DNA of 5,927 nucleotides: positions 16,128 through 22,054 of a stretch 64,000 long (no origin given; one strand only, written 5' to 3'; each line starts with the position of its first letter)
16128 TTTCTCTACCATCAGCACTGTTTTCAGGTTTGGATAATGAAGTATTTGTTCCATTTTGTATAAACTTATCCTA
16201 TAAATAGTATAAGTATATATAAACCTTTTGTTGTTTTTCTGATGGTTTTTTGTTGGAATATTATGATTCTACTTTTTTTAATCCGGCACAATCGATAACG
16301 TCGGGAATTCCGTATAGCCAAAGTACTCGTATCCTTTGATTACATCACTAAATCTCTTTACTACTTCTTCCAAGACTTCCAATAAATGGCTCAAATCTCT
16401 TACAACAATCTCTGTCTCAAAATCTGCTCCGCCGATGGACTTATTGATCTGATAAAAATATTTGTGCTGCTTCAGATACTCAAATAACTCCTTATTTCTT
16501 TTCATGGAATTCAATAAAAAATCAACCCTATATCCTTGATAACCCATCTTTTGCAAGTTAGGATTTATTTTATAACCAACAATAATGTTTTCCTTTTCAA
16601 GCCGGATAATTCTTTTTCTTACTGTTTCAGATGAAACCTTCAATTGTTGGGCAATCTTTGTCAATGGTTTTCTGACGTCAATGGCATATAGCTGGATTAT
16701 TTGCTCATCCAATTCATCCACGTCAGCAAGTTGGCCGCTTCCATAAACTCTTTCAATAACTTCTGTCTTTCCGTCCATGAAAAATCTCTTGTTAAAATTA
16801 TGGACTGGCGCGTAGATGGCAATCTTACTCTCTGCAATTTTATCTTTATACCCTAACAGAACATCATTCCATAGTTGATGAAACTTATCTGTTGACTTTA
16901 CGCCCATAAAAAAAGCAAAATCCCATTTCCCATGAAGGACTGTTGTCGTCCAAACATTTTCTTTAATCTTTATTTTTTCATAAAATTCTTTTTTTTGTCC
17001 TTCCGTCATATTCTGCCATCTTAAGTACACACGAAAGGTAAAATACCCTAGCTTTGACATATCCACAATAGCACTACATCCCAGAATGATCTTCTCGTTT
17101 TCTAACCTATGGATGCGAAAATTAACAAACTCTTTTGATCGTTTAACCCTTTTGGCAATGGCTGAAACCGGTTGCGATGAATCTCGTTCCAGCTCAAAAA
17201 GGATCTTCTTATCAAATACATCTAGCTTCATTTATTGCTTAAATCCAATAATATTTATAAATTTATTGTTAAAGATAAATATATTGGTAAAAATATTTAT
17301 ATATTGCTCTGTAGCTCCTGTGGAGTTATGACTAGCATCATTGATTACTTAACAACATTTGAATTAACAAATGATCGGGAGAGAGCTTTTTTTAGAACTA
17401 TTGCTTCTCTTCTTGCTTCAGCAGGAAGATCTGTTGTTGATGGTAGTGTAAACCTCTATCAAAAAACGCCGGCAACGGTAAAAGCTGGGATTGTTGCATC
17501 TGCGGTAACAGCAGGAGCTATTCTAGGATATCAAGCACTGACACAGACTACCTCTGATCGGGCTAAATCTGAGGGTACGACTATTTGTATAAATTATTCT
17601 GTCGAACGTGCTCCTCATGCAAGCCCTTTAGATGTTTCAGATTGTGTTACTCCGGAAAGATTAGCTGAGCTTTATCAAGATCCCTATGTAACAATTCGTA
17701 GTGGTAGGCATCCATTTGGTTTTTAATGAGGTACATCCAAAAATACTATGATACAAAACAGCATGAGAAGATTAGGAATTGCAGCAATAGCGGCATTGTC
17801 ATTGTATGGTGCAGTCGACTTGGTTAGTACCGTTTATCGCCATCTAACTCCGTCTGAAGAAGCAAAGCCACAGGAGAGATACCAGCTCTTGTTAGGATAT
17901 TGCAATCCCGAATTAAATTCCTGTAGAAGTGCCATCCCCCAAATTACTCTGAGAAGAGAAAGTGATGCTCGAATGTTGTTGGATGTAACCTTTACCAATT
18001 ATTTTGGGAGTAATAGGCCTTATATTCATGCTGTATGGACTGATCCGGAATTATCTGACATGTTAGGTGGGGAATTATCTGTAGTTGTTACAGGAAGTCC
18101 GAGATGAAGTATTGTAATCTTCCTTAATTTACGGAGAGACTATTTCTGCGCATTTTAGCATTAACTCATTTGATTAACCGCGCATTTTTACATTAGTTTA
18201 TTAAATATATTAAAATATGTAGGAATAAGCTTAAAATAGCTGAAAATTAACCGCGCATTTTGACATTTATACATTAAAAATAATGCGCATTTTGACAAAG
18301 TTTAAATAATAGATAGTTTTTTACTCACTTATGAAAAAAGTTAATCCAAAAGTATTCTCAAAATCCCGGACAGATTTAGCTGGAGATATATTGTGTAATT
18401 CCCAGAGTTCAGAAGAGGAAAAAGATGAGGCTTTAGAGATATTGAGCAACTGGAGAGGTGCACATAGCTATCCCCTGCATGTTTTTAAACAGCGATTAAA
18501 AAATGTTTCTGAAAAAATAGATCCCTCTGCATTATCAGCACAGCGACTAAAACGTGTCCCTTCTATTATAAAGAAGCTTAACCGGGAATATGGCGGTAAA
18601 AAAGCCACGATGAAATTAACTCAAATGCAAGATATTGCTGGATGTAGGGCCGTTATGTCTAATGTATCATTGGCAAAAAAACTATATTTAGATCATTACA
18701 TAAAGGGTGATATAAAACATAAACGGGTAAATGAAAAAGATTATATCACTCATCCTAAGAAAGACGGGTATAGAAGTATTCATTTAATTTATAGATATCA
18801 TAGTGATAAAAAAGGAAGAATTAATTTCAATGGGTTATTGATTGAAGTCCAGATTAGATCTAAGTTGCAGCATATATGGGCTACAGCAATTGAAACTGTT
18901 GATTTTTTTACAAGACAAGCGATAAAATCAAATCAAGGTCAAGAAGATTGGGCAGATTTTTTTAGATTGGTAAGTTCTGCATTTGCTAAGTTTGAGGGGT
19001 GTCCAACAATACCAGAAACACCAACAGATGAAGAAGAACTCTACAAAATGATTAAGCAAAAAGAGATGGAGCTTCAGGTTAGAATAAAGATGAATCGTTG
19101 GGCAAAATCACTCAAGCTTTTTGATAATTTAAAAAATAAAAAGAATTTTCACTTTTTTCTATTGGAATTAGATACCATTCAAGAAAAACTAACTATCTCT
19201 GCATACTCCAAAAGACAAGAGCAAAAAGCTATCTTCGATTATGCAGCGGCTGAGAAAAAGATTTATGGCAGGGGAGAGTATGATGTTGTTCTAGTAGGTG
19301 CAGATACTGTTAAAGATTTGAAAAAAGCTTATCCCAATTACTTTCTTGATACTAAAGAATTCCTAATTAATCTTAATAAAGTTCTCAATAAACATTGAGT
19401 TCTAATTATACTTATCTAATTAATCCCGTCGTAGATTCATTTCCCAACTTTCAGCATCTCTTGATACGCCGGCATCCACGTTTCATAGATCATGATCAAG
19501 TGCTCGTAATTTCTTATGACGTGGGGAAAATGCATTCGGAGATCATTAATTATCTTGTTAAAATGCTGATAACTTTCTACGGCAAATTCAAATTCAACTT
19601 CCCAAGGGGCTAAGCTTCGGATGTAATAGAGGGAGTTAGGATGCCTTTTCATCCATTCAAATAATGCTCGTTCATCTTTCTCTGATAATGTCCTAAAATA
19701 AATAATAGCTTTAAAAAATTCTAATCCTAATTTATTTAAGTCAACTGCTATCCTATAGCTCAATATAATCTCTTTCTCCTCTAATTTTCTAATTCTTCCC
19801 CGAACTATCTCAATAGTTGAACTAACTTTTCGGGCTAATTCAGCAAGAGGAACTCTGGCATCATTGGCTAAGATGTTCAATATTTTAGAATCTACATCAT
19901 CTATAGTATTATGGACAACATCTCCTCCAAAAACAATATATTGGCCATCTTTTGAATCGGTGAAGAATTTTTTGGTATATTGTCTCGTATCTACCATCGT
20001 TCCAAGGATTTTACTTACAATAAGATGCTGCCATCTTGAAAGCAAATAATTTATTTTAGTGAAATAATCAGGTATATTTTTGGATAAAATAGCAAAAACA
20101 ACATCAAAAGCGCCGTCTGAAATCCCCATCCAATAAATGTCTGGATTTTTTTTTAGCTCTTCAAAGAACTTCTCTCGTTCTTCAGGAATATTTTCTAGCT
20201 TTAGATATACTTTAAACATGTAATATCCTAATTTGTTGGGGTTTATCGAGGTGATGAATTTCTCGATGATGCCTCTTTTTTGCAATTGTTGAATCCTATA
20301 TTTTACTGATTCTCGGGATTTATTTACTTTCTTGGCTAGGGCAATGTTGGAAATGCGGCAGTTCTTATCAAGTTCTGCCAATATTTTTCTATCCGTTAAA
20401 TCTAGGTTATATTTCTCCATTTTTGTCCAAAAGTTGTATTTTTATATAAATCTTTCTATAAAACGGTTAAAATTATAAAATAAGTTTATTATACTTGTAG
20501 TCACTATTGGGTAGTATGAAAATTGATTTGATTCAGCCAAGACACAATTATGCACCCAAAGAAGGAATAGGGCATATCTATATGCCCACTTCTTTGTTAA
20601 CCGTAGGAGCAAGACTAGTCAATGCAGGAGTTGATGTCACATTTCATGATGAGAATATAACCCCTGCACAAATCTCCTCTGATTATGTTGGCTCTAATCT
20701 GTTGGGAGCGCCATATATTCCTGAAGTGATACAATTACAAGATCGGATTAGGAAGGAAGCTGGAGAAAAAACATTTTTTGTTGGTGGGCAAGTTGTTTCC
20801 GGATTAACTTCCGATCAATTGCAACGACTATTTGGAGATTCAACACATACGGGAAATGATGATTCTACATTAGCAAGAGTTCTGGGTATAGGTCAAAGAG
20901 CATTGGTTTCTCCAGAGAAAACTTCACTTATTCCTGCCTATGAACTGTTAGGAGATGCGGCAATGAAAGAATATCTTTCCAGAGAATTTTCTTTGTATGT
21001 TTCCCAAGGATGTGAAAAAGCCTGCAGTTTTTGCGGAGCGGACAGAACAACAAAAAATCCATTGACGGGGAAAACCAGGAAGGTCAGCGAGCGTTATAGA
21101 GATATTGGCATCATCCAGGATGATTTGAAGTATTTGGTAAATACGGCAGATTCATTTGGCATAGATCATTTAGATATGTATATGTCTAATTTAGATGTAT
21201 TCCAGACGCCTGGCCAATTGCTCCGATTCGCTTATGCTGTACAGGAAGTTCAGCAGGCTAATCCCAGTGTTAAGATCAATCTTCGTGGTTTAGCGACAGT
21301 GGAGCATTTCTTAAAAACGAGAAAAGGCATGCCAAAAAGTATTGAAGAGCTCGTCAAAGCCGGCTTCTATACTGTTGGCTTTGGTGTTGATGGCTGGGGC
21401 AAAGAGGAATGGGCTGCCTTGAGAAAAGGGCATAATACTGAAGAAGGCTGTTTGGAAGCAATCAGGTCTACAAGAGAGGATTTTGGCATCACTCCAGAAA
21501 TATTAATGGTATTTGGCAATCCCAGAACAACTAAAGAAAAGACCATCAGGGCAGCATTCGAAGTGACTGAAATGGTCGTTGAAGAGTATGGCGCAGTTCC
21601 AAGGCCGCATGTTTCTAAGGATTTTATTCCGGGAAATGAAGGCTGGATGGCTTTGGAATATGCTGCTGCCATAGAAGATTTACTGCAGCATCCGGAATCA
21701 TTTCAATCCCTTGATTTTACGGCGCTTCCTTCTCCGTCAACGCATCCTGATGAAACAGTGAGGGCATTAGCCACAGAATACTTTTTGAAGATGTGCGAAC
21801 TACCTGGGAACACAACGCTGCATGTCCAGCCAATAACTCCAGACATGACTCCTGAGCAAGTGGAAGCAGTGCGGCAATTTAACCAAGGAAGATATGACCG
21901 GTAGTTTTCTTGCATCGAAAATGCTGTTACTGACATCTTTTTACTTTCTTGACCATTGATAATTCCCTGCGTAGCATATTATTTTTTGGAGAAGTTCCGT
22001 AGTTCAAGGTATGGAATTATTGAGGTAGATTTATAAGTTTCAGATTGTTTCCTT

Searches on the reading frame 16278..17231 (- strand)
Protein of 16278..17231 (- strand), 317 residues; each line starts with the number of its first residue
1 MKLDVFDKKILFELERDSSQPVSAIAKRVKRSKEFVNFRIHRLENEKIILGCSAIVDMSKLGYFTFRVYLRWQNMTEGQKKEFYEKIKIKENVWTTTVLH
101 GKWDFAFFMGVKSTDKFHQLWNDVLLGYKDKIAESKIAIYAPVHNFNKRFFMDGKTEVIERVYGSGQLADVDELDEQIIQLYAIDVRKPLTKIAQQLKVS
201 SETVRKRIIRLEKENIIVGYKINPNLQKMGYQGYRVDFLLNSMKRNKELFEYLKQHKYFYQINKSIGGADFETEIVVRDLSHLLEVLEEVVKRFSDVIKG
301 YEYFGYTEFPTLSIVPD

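Call 62: search_protein_families(library=pfam, proteins=[window:16278-17231:-], max_evalue=0.0001)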
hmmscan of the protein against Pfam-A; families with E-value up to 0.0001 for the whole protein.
window:16278-17231:- (317 aa): 3 families
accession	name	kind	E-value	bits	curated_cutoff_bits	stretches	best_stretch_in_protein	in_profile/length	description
PF13404.12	HTH_AsnC-type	-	2.2e-18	66.2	27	2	172-212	2-42/42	AsnC-type helix-turn-helix domain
PF13412.12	HTH_24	-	4.5e-12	45.8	21.9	1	3-49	1-47/48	Winged helix-turn-helix DNA-binding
PF08279.18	HTH_11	-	4.7e-05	23.6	25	0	190-220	18-44/55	HTH domain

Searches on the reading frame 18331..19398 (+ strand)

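Call 62: search_protein_families(library=pfam, proteins=[window:18331-19398:+], max_evalue=0.0001)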
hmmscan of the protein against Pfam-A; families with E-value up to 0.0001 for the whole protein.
window:18331-19398:+ (355 aa): 1 family
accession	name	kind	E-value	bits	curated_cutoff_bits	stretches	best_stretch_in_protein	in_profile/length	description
PF04607.23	RelA_SpoT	-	4.7e-19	69.2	27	1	71-185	1-99/113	Region found in RelA / SpoT proteins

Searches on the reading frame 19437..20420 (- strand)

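Call 62: search_protein_families(library=pfam, proteins=[window:19437-20420:-], max_evalue=0.0001)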
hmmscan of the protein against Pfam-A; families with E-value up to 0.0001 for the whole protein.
window:19437-20420:- (327 aa): 4 families
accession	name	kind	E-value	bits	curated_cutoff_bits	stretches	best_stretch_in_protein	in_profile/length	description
PF13404.12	HTH_AsnC-type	-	5.6e-23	80.9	27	2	6-47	1-42/42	AsnC-type helix-turn-helix domain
PF13412.12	HTH_24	-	2.2e-22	78.8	21.9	2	6-53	1-48/48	Winged helix-turn-helix DNA-binding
PF01047.28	MarR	-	1.3e-07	31.9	24.6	0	9-54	4-49/59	MarR family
PF25212.1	HVO_A0114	-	5.1e-05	23.4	27.6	0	11-54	25-68/84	HVO_A0114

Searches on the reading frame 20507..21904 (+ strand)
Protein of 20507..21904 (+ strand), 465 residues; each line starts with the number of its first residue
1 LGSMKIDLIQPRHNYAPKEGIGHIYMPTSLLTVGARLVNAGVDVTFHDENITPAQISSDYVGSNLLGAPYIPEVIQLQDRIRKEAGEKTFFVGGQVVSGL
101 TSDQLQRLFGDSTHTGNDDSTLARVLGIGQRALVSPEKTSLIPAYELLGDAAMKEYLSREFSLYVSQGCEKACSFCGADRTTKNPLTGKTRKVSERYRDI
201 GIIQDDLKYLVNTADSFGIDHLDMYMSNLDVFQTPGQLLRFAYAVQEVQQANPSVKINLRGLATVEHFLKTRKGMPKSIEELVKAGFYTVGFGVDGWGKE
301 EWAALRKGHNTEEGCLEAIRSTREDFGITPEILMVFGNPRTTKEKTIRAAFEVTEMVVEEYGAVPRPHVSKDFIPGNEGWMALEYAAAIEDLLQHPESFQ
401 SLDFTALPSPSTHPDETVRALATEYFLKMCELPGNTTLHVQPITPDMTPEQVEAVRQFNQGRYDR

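Call 62: search_protein_families(library=pfam, proteins=[window:20507-21904:+], max_evalue=0.0001)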
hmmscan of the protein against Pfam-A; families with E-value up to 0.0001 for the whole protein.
window:20507-21904:+ (465 aa): 1 family
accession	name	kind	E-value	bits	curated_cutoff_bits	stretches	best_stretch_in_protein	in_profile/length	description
PF04055.27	Radical_SAM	-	1.2e-05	26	29.5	1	164-340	2-156/166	Radical SAM superfamily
